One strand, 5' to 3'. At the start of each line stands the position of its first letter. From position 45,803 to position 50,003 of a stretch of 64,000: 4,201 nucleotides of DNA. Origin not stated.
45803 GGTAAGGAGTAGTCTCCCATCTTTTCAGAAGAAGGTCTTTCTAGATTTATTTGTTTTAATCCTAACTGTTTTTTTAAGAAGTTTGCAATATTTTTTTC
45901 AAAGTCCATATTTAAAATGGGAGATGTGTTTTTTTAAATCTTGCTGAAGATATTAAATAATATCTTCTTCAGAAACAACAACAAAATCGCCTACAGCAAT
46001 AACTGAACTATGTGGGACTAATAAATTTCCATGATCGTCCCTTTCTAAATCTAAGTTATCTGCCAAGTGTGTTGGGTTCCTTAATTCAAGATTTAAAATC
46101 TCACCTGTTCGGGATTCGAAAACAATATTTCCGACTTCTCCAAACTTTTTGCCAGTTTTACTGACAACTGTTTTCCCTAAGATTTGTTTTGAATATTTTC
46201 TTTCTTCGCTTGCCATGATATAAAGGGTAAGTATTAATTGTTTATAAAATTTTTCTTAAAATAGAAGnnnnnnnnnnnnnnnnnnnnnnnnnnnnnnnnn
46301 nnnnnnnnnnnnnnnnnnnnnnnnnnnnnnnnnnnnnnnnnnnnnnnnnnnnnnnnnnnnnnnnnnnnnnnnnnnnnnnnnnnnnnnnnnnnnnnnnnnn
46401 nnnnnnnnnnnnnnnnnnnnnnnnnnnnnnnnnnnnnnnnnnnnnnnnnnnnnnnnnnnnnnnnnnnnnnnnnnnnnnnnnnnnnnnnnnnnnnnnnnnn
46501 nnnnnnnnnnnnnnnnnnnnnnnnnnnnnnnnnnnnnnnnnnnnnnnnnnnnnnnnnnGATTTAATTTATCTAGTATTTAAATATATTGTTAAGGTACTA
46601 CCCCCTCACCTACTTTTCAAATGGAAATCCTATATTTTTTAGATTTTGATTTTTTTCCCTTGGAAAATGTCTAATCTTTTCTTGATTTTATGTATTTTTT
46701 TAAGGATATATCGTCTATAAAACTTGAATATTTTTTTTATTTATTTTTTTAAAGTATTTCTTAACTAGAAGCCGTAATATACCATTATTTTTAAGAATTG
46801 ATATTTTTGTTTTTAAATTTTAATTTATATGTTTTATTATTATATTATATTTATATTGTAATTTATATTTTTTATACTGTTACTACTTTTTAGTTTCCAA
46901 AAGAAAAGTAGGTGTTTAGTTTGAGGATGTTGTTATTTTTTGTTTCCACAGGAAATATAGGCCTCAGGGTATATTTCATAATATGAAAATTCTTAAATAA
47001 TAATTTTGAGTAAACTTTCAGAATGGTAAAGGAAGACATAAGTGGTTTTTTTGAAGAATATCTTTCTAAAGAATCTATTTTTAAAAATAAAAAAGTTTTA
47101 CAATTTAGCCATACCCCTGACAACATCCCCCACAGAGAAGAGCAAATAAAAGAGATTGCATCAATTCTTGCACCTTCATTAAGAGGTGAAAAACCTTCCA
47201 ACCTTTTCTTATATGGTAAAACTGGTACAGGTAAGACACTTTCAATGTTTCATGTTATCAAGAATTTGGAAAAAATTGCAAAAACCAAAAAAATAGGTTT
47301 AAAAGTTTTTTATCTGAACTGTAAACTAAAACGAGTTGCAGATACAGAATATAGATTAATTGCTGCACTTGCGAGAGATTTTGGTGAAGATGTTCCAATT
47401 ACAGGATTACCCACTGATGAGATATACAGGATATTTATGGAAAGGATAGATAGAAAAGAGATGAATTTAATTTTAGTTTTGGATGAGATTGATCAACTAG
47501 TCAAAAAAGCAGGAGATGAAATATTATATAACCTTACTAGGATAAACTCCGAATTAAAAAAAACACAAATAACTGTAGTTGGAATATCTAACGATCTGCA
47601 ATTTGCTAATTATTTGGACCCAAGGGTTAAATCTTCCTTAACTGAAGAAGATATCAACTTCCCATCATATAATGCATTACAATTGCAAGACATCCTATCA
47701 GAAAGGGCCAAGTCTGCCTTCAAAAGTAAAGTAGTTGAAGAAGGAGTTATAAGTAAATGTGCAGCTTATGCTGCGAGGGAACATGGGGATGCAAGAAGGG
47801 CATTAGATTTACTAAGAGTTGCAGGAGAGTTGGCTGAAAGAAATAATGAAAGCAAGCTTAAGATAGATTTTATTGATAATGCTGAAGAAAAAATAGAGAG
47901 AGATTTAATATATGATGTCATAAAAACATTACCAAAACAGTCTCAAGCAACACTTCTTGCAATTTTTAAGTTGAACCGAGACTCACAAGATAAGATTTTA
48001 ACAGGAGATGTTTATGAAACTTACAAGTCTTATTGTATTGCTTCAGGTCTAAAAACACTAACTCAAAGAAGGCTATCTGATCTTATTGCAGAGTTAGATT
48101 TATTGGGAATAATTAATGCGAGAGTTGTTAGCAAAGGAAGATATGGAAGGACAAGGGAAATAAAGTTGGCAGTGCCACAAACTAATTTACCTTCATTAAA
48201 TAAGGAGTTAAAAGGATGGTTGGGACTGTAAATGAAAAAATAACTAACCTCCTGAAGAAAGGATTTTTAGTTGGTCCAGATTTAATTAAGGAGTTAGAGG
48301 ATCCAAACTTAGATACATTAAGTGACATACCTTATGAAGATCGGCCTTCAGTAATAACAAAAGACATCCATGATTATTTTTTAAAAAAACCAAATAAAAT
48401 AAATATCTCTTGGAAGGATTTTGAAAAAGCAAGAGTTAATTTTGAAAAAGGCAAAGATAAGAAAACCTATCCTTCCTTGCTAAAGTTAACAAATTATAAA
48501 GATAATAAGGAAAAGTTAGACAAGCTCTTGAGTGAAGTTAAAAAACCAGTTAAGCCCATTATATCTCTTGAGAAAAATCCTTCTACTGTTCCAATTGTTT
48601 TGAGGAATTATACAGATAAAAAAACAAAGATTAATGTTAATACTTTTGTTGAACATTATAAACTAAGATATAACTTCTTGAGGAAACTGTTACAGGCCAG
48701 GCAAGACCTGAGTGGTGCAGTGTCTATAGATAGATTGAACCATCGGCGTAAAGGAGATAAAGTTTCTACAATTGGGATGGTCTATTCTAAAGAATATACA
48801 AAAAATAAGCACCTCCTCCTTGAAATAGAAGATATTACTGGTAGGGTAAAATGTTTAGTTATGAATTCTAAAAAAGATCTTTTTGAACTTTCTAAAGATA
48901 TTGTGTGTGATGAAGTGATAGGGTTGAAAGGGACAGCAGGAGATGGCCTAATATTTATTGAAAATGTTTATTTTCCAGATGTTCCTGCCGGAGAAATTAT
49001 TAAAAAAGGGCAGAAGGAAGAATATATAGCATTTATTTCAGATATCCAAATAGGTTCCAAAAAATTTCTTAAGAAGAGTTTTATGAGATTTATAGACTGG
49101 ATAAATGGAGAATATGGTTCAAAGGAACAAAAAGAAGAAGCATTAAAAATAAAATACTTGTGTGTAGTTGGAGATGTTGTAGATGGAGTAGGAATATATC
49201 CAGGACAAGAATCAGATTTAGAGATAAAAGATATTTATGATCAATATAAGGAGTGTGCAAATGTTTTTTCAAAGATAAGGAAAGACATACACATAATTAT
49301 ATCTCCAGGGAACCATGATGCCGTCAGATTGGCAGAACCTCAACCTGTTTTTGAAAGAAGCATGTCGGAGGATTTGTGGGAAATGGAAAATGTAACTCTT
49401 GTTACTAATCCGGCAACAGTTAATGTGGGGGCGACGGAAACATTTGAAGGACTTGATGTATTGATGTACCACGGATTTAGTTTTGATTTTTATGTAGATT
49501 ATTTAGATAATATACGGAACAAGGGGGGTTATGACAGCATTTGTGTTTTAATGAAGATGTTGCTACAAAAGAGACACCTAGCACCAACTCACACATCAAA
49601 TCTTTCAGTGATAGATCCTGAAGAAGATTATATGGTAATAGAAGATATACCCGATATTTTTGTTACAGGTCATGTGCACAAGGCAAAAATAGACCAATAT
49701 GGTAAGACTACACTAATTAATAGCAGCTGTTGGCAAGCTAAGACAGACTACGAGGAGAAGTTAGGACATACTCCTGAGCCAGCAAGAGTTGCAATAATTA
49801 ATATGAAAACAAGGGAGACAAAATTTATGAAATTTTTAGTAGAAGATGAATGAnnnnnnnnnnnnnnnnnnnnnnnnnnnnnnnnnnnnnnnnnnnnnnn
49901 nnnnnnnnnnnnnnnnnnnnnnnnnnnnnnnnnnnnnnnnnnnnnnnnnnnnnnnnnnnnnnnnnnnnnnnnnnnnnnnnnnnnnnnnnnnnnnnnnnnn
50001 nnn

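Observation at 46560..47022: Predicted oriC: ORB-like inverted repeats flanking a >90% AT unwinding element directly upstream of orc1/cdc6-polD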

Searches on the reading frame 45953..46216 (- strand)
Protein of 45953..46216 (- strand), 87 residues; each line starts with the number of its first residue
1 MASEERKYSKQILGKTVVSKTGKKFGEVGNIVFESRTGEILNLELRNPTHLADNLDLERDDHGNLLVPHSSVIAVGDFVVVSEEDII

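Call 4: search_protein_families(library=pfam, proteins=[window:45953-46216:-])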
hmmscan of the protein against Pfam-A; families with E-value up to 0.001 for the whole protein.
window:45953-46216:- (87 aa): 1 family
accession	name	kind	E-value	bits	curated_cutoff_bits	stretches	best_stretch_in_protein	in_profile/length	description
PF05239.21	PRC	-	9.5e-09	35.6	21.2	1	5-81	2-71/78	PRC-barrel domain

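Call 60: search_protein_families(library=ncbifam, proteins=[window:45953-46216:-], max_evalue=0.01)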
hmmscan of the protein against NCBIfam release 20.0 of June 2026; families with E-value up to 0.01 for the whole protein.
window:45953-46216:- (87 aa): 0 families

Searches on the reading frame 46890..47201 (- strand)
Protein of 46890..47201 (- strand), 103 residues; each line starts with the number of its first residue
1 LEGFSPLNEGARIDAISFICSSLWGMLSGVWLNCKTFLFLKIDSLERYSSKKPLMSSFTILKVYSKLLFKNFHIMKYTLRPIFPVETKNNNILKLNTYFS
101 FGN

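Call 4: search_protein_families(library=pfam, proteins=[window:46890-47201:-])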
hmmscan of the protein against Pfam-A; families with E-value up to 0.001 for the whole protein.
window:46890-47201:- (103 aa): 0 families

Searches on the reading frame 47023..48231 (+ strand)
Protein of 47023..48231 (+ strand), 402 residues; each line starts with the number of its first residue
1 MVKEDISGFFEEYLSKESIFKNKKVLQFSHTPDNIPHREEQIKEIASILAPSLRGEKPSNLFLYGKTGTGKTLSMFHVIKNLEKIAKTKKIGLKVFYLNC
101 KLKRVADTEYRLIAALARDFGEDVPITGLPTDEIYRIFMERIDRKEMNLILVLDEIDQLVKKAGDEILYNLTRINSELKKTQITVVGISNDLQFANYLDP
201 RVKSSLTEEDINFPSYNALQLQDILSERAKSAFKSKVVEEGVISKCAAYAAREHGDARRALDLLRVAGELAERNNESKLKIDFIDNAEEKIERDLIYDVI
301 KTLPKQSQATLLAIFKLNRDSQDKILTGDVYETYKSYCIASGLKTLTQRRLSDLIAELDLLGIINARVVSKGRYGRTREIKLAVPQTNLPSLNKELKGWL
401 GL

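Call 4: search_protein_families(library=pfam, proteins=[window:47023-48231:+])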
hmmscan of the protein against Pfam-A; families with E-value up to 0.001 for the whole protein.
window:47023-48231:+ (402 aa): 13 families
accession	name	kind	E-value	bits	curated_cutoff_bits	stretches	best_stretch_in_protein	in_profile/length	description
PF09079.17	Cdc6_C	-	5e-28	97.4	25.1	1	298-387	1-91/96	CDC6, C terminal winged helix domain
PF22703.2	Cdc6_lid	-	9.6e-24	83.5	27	1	222-289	1-68/68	Cdc6 AAA+ ATPase-type lid domain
PF13401.12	AAA_22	-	3e-09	37.7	27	1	58-189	5-124/130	AAA domain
PF22606.2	Cdc6-ORC-like_ATPase_lid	-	2.6e-08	34.1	27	1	216-272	1-57/60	Cdc6/ORC-like, ATPase lid domain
PF01637.24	ATPase_2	-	3.5e-08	34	33.2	1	38-185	4-150/225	ATPase domain predominantly from Archaea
PF13191.12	AAA_16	-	7.3e-08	33.5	32.6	1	36-174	3-158/167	AAA ATPase domain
PF00004.35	AAA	-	5.2e-07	30.6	21.2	1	62-203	2-119/131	ATPase family associated with various cellular activities (AAA)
PF00270.35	DEAD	-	8.8e-05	22.7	26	0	57-175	13-146/167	DEAD/DEAH box helicase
PF04851.21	ResIII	-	0.00016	22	22.5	1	37-90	4-55/164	Type III restriction enzyme, res subunit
PF24883.2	NPHP3_N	-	0.00019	22.1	24.8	0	57-125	21-84/164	Nephrocystin 3, N-terminal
PF16796.11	Microtub_bd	-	0.00053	20.4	27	0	19-88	53-119/155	Microtubule binding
PF05729.18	NACHT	-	0.00053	20.3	26.7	0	61-165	3-99/167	NACHT domain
PF05621.17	TniB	-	0.00079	19.3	22.4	0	50-190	27-164/189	Bacterial TniB protein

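Call 8: find_related_loci(query=window:47023-48231:+, collection=genome_contigs, flank=4000)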
Query window:47023-48231:+ (402 aa) in genome_contigs; peptide patterns used: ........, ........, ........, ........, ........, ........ (x = any residue, [..] = any of these).
150 stretches matched a pattern; 14 encode a relative of the query (tblastn E <= 1e-3); 14 distinct loci.
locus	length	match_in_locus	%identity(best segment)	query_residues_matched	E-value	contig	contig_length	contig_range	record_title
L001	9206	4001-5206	84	1-402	0e+0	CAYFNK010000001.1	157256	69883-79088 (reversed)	MAG TPA_asm: Candidatus Woesearchaeota archaeon isolate ERP019367_co1_17 genome assembly, contig: NODE_133_length_157256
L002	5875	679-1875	80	4-402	0e+0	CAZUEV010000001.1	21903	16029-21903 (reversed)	MAG TPA_asm: Candidatus Woesearchaeota archaeon isolate binchicken_co28_80 genome assembly, contig: NODE_1697_length_219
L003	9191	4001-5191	80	6-402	0e+0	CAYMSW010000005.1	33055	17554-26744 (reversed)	MAG TPA_asm: Candidatus Woesearchaeota archaeon isolate SRP077602_co7_458 genome assembly, contig: NODE_6439_length_3305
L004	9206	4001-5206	78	1-402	0e+0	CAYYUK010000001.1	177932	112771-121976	MAG TPA_asm: Candidatus Woesearchaeota archaeon isolate binchicken_co28_228 genome assembly, contig: NODE_31_length_1779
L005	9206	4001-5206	72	1-402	0e+0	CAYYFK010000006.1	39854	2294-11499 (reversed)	MAG TPA_asm: Candidatus Woesearchaeota archaeon isolate binchicken_co97_250 genome assembly, contig: NODE_3913_length_39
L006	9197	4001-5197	73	1-399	0e+0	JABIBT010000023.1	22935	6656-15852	MAG: Candidatus Woesearchaeota archaeon isolate SI048_bin33 k141_936379, whole genome shotgun sequence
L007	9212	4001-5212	71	1-402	0e+0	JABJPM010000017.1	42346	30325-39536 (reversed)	MAG: Candidatus Woesearchaeota archaeon isolate SI075_bin66 k141_1328663, whole genome shotgun sequence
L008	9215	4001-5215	71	1-402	0e+0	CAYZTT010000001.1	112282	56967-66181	MAG TPA_asm: Candidatus Woesearchaeota archaeon isolate binchicken_co141_226 genome assembly, contig: NODE_509_length_11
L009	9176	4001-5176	74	1-392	0e+0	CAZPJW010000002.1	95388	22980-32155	MAG TPA_asm: Candidatus Woesearchaeota archaeon isolate binchicken_co141_105 genome assembly, contig: NODE_743_length_95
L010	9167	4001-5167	60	14-402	1e-155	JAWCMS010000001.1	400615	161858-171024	MAG: Candidatus Pacearchaeota archaeon isolate JZ-2_201705_bins_60 JZ-2_201705_bins_60_scaffold_1, whole genome shotgun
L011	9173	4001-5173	57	2-390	1e-147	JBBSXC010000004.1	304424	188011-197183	MAG: Nanoarchaeota archaeon isolate H43-bin078_1 H43_bin078_1_000000000004, whole genome shotgun sequence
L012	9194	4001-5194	56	9-401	7e-142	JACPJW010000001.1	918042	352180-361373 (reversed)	MAG: Candidatus Aenigmatarchaeota archaeon isolate NC_groundwater_478_Ag_S-0.1um_47_21 S35_SO-1_scaffold_71026, whole ge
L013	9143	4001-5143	55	6-387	3e-136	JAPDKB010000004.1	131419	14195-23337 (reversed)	MAG: archaeon isolate S5B5_HD70 c_000000000048, whole genome shotgun sequence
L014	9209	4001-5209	72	1-392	0e+0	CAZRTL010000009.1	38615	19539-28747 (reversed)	MAG TPA_asm: Candidatus Woesearchaeota archaeon isolate binchicken_co141_573 genome assembly, contig: NODE_4635_length_3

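Call 27: search_solved_structures(query=window:47023-48231:+, max_evalue=0.00001, show_alignments=1)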
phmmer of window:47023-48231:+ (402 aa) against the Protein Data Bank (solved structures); distinct sequences matched with E-value up to 0.00001: 23.
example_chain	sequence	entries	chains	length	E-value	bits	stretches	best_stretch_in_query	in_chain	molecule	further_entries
2qby_A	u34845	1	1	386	2e-109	369.3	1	17-386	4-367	Cell division control protein 6 homolog 1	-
2v1u_A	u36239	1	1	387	6.2e-100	338.1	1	18-384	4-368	CELL DIVISION CONTROL PROTEIN 6 HOMOLOG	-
2qby_B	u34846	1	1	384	3.6e-42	148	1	20-385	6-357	Cell division control protein 6 homolog 3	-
8rwv_F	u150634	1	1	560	7.8e-28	100.9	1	19-278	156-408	Cell division control protein 6 homolog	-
8s0e_G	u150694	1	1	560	7.9e-28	100.9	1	19-278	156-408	Cell division control protein 6 homolog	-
1fnn_A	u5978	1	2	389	9.2e-25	90.8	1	24-384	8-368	CELL DIVISION CONTROL PROTEIN 6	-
7jgr_G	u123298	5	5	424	1.7e-19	73.4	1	23-276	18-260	Cell division control protein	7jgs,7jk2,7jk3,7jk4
1w5s_A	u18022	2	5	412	1.7e-17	66.8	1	16-383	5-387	ORIGIN RECOGNITION COMPLEX SUBUNIT 2 ORC2 | ORC2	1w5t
5uj7_A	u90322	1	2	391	7.7e-17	64.7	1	26-386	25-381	Origin recognition complex subunit 1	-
7jpo_A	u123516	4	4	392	7.8e-17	64.7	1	26-386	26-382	Origin recognition complex subunit 1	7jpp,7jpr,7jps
5ujm_A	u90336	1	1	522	2.7e-16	62.9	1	26-386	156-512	Origin recognition complex subunit 1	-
7ctf_A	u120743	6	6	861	6.4e-16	61.7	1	26-386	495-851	Origin recognition complex subunit 1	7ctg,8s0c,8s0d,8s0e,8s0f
8rwv_A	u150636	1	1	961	8.1e-16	61.3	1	26-386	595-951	Origin recognition complex subunit 1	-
4xgc_A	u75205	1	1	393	2.1e-15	60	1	18-275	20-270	Origin recognition complex subunit 1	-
7jgr_A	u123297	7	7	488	3.8e-15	59.1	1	18-275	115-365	Origin recognition complex subunit 1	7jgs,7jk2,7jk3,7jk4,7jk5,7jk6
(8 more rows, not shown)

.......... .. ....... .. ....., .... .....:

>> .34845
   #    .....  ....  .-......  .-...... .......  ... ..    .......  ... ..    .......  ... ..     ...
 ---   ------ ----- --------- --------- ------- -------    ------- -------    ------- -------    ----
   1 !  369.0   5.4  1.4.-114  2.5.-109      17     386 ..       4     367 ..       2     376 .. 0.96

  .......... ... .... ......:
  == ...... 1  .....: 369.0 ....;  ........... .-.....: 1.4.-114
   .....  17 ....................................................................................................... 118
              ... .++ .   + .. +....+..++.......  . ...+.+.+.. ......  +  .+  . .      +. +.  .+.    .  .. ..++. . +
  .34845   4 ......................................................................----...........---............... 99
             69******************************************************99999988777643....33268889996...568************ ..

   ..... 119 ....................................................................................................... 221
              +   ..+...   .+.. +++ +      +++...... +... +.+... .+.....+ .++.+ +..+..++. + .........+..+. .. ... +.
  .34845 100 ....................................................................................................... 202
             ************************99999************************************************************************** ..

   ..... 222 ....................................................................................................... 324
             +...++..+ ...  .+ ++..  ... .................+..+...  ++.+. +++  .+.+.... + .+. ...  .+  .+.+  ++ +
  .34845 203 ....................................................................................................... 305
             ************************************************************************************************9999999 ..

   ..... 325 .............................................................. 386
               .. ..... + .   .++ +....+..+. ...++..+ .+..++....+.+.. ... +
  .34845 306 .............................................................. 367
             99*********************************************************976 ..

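Call 41: find_related_loci(query=window:47023-48231:+, collection=metagenome_contigs, flank=10000)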
Query window:47023-48231:+ (402 aa) in metagenome_contigs; peptide patterns used: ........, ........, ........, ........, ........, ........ (x = any residue, [..] = any of these).
261 stretches matched a pattern; 18 encode a relative of the query (tblastn E <= 1e-3); 18 distinct loci.
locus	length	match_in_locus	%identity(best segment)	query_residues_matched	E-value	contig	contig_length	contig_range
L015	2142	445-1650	92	1-402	0e+0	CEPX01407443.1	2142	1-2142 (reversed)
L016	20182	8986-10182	80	4-402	0e+0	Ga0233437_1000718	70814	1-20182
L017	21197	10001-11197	80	4-402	0e+0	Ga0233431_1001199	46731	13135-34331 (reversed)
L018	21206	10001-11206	78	1-402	0e+0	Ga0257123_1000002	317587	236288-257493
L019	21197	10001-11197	73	1-399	0e+0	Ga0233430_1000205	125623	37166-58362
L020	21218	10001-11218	73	1-402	0e+0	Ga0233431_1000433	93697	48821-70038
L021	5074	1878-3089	71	1-402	0e+0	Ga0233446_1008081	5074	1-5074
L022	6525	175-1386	71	1-402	0e+0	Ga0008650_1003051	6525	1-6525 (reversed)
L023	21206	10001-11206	71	1-402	0e+0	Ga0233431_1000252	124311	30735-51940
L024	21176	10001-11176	74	1-392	0e+0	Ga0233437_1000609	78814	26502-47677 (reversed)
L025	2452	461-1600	63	6-386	3e-168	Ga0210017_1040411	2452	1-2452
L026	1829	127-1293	59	5-389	4e-160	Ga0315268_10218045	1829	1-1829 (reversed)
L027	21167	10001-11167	58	2-389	3e-147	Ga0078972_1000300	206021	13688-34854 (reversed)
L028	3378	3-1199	54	9-402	3e-142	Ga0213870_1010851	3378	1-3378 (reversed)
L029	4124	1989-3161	53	1-384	2e-136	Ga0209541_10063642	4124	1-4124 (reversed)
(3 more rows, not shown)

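Call 60: search_protein_families(library=ncbifam, proteins=[window:47023-48231:+], max_evalue=0.01)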
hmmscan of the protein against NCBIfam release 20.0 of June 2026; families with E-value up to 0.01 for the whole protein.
window:47023-48231:+ (402 aa): 8 families
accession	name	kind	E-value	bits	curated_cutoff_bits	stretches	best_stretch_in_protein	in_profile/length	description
NF001625.0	PRK00411.1-3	equivalog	1.8e-158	527.6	501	1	3-388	4-388/415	ORC1-type DNA replication protein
TIGR02928.1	TIGR02928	subfamily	3e-130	434.4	181.3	1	19-382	1-366/366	orc1/cdc6 family replication initiation protein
NF001623.0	PRK00411.1-1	equivalog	4.2e-67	226.7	311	1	7-388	5-393/411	ORC1-type DNA replication protein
NF001624.0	PRK00411.1-2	subfamily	1.5e-65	221.5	354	1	16-388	10-367/374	ORC1-type DNA replication protein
NF001626.0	PRK00411.1-5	equivalog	2.9e-47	161.3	417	1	16-384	13-365/374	ORC1-type DNA replication protein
TIGR03420.1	DnaA_homol_Hda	equivalog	0.0021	17.6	194.8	0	49-104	29-78/226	DnaA regulatory inactivator Hda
NF005304.0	PRK06835.1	equivalog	0.0053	15.9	215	0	38-74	164-199/330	ATP-binding protein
NF006505.0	PRK08939.1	equivalog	0.0059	15.9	228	1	22-84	120-182/306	primosomal protein DnaI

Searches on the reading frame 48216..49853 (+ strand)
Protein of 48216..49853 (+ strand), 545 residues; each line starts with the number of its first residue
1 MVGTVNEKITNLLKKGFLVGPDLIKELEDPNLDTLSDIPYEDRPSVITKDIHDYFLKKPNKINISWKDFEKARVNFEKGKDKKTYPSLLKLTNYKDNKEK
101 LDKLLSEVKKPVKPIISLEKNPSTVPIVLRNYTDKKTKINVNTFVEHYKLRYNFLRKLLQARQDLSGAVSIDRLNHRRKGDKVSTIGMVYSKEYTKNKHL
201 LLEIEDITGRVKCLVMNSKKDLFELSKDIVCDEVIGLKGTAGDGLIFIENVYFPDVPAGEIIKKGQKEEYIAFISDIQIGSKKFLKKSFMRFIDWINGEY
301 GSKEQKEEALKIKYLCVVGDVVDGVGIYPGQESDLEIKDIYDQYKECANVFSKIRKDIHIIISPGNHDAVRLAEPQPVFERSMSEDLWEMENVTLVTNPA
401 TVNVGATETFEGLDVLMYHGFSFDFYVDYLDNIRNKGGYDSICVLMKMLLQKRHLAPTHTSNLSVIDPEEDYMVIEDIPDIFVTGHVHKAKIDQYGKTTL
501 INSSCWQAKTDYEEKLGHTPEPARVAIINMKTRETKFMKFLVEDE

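Call 4: search_protein_families(library=pfam, proteins=[window:48216-49853:+])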
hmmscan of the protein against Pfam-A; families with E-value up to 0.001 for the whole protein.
window:48216-49853:+ (545 aa): 3 families
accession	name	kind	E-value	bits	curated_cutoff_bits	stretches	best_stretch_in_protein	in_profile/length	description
PF04042.21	DNA_pol_E_B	-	1.5e-12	47.9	29.1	1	271-486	1-203/210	DNA polymerase alpha/epsilon subunit B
PF00149.33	Metallophos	-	2e-08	35.4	21.5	1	271-489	3-190/191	Calcineurin-like phosphoesterase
PF01336.31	tRNA_anti-codon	-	8.5e-05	22.9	27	1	183-240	1-56/75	OB-fold nucleic acid binding domain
